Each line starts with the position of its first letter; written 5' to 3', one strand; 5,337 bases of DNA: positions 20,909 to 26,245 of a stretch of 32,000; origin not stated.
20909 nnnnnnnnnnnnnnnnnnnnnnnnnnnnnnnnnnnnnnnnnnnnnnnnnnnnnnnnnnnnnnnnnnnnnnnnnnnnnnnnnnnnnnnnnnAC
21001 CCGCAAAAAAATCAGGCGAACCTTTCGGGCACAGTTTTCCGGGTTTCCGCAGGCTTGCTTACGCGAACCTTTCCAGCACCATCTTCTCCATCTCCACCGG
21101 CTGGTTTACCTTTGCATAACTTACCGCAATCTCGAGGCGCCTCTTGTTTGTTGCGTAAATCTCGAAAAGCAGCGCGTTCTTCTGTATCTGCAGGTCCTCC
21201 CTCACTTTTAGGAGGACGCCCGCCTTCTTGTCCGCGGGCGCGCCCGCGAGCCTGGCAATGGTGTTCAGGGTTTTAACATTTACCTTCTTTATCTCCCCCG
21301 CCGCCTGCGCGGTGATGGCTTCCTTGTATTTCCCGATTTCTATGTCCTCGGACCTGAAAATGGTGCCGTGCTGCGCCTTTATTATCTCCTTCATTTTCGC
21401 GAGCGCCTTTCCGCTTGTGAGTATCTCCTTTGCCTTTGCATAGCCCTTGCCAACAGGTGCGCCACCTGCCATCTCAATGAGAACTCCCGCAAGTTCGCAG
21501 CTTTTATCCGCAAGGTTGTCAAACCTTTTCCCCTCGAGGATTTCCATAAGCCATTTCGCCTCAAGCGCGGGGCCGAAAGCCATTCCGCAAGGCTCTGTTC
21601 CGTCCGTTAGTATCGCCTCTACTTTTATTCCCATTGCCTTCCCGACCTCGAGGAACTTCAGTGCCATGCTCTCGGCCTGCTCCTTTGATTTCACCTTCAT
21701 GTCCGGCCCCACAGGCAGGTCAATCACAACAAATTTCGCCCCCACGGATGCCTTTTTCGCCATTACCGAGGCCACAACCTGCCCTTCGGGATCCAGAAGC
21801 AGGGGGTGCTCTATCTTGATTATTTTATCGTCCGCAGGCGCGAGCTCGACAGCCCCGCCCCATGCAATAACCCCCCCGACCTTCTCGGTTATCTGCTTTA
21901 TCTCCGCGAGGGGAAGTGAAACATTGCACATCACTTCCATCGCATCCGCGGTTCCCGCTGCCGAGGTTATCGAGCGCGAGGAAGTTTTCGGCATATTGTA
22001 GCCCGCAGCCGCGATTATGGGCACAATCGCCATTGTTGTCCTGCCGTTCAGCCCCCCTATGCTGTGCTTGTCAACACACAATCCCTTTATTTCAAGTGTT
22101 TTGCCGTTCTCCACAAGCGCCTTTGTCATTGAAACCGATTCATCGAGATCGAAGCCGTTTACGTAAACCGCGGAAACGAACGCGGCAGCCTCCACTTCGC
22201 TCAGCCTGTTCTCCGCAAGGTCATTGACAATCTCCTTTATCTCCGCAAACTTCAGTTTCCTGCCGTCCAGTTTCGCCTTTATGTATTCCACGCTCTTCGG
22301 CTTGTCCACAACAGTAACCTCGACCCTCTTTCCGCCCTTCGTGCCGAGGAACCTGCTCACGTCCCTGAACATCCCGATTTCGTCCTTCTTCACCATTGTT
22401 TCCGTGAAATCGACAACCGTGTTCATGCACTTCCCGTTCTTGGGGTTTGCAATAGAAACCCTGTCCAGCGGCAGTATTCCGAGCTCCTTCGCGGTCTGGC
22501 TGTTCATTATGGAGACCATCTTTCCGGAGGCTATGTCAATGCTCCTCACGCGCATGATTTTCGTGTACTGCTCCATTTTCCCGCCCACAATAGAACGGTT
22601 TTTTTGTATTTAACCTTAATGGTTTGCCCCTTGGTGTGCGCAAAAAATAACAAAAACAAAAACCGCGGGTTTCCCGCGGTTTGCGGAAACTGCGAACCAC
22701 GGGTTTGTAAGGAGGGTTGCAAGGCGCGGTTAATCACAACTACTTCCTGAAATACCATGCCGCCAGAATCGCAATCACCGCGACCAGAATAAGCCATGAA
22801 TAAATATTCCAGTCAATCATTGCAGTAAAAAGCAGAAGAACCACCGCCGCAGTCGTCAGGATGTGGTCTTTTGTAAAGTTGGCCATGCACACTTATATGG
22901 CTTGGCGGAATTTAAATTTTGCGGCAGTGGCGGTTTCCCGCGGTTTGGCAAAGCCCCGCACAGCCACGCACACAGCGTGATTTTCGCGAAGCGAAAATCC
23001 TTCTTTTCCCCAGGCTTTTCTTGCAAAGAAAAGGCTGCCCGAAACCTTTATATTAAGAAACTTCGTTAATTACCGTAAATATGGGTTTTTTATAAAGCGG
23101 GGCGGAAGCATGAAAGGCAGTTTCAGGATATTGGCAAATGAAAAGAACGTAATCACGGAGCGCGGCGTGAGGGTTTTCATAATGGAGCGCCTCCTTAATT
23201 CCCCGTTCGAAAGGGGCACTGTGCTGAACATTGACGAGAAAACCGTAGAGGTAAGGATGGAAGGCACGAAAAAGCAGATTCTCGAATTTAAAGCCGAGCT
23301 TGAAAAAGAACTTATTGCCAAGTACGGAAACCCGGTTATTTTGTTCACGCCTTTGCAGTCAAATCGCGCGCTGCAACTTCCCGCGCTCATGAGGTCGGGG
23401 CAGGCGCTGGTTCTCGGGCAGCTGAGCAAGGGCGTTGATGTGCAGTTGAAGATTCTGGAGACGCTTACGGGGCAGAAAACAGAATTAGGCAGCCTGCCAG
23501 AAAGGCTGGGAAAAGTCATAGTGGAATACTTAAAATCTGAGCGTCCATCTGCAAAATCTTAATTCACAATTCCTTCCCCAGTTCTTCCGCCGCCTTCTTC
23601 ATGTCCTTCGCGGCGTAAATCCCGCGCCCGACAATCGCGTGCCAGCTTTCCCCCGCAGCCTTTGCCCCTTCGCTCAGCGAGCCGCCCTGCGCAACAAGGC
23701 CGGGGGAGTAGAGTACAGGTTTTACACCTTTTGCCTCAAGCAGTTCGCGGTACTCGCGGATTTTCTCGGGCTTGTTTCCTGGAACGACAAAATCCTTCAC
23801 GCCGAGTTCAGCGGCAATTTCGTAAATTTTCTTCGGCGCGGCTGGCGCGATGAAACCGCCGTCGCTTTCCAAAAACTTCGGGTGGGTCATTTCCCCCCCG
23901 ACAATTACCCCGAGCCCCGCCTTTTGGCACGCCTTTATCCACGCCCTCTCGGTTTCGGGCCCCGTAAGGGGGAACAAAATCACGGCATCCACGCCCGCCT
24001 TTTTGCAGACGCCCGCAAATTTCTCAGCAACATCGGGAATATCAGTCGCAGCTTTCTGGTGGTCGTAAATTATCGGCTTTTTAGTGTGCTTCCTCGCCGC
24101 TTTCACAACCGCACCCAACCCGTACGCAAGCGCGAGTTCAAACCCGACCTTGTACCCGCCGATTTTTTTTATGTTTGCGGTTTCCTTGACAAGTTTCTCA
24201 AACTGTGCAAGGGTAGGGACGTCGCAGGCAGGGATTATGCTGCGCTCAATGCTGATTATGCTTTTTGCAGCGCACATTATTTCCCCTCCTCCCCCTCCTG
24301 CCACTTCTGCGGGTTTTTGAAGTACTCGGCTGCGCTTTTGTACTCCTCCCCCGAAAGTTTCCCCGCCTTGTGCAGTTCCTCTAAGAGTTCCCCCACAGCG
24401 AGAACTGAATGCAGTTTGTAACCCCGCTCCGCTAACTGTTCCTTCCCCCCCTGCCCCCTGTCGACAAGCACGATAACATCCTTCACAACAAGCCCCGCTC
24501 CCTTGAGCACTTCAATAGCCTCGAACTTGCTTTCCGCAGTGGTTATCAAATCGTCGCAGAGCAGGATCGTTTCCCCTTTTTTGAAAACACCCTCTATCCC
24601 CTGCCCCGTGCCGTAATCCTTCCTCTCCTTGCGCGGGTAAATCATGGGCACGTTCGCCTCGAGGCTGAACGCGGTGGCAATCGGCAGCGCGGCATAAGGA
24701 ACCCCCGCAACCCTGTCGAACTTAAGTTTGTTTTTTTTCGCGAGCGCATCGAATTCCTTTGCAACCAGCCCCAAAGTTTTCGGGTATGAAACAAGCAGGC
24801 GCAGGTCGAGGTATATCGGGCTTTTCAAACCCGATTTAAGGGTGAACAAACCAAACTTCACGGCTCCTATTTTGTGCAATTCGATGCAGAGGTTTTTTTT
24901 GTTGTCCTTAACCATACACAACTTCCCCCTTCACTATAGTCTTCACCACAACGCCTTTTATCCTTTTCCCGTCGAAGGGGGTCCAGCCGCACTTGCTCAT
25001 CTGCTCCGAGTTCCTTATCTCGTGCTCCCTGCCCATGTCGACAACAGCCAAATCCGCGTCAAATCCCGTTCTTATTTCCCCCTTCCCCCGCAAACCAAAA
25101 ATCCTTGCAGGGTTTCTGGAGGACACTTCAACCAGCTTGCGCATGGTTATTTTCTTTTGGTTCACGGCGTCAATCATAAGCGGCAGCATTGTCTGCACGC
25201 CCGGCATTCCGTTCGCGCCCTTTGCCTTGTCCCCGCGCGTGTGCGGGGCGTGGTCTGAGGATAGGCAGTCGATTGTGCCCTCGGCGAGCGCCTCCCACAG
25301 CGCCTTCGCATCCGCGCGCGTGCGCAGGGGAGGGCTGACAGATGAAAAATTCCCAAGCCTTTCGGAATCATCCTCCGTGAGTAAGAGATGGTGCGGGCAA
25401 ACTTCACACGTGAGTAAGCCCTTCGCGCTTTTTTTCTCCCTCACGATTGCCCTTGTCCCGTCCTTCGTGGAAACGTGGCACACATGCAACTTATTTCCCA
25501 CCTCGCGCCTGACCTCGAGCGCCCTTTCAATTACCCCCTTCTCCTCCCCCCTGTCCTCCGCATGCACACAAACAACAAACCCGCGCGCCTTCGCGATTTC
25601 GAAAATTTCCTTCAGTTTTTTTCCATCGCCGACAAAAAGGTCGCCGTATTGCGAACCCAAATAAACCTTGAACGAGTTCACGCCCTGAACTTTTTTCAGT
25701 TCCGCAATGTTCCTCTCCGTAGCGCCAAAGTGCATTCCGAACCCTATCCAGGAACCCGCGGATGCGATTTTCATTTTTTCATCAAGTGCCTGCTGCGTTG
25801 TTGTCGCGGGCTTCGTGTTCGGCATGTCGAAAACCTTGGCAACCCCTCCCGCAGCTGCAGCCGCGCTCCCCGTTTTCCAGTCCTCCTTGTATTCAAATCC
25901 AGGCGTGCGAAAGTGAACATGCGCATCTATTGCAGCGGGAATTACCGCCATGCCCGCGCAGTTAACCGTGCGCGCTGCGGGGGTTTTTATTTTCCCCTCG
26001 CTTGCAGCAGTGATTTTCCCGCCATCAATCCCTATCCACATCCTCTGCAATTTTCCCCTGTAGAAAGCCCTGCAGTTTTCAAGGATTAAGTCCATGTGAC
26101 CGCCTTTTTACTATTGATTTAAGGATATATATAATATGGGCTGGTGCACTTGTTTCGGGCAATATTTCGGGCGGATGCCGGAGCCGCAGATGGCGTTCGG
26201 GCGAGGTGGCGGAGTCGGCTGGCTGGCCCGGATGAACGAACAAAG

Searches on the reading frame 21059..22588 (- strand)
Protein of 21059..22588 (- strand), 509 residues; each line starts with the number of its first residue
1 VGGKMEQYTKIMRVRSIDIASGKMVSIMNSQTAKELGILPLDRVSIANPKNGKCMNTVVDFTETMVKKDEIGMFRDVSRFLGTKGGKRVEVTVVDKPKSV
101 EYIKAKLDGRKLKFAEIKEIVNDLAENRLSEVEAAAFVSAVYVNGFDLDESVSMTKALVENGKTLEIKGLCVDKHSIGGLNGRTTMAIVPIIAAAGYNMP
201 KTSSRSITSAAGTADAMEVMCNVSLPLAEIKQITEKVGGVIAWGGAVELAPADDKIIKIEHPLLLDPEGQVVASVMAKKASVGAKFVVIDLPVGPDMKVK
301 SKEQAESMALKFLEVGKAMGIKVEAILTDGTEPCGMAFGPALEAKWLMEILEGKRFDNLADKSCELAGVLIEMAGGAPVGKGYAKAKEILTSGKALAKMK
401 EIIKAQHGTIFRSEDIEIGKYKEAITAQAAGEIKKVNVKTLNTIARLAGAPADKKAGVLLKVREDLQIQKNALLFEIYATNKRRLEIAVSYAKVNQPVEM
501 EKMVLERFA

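Call 18: search_protein_families(library=pfam, proteins=[window:21059-22588:-], max_evalue=0.01)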
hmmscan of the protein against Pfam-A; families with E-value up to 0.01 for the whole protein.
window:21059-22588:- (509 aa): 4 families
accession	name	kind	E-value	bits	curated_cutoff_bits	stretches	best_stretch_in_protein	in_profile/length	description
PF02885.22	Glycos_trans_3N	-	2.2e-13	50.2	26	1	101-162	2-63/63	Glycosyl transferase family, helical bundle domain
PF00591.27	Glycos_transf_3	-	1.2e-11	45.1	27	1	171-396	4-253/253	Glycosyl transferase family, a/b domain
PF07831.19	PYNP_C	-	5.5e-05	23.2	27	1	433-494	2-70/75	Pyrimidine nucleoside phosphorylase C-terminal domain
PF02680.19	DUF211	-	0.0094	16.6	22.1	0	83-124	27-68/89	Uncharacterized ArCR, COG1888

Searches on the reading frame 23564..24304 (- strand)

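Call 18: search_protein_families(library=pfam, proteins=[window:23564-24304:-], max_evalue=0.01)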
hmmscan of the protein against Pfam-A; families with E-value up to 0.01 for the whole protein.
window:23564-24304:- (246 aa): 2 families
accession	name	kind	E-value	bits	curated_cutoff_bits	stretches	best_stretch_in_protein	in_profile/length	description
PF00215.30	OMPdecase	-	5.8e-23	82.4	27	1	23-241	3-220/221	Orotidine 5'-phosphate decarboxylase / HUMPS family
PF00290.26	Trp_syntA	-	0.0015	17.9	27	0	92-134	103-144/259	Tryptophan synthase alpha chain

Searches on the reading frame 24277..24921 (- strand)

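Call 18: search_protein_families(library=pfam, proteins=[window:24277-24921:-], max_evalue=0.01)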
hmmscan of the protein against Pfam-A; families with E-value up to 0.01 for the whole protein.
window:24277-24921:- (214 aa): 1 family
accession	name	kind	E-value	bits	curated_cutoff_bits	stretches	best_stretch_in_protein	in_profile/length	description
PF00156.33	Pribosyltran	-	3.5e-08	33.4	26.3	1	65-162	27-133/158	Phosphoribosyl transferase domain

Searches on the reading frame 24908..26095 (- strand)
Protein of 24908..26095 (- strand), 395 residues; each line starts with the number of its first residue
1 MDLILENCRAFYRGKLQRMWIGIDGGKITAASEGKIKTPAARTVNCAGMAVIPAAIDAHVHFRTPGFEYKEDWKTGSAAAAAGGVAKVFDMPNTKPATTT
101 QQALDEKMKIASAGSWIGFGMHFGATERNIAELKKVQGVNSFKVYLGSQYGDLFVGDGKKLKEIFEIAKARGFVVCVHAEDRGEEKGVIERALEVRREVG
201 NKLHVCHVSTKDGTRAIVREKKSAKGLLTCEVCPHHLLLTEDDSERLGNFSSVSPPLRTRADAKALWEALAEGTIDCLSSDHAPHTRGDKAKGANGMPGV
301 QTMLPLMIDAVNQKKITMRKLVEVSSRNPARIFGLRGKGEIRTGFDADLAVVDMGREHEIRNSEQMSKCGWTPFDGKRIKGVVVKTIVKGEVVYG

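Call 18: search_protein_families(library=pfam, proteins=[window:24908-26095:-], max_evalue=0.01)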
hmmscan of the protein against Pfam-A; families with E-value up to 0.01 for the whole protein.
window:24908-26095:- (395 aa): 3 families
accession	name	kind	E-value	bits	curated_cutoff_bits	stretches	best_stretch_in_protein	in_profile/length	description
PF01979.26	Amidohydro_1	-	1e-26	94.4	25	1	51-393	2-345/345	Amidohydrolase family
PF07969.17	Amidohydro_3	-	9.6e-17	62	29.7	1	91-394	213-472/472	Amidohydrolase family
PF01026.27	TatD_DNase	-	0.0029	17.5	27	0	56-217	1-139/253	TatD related DNase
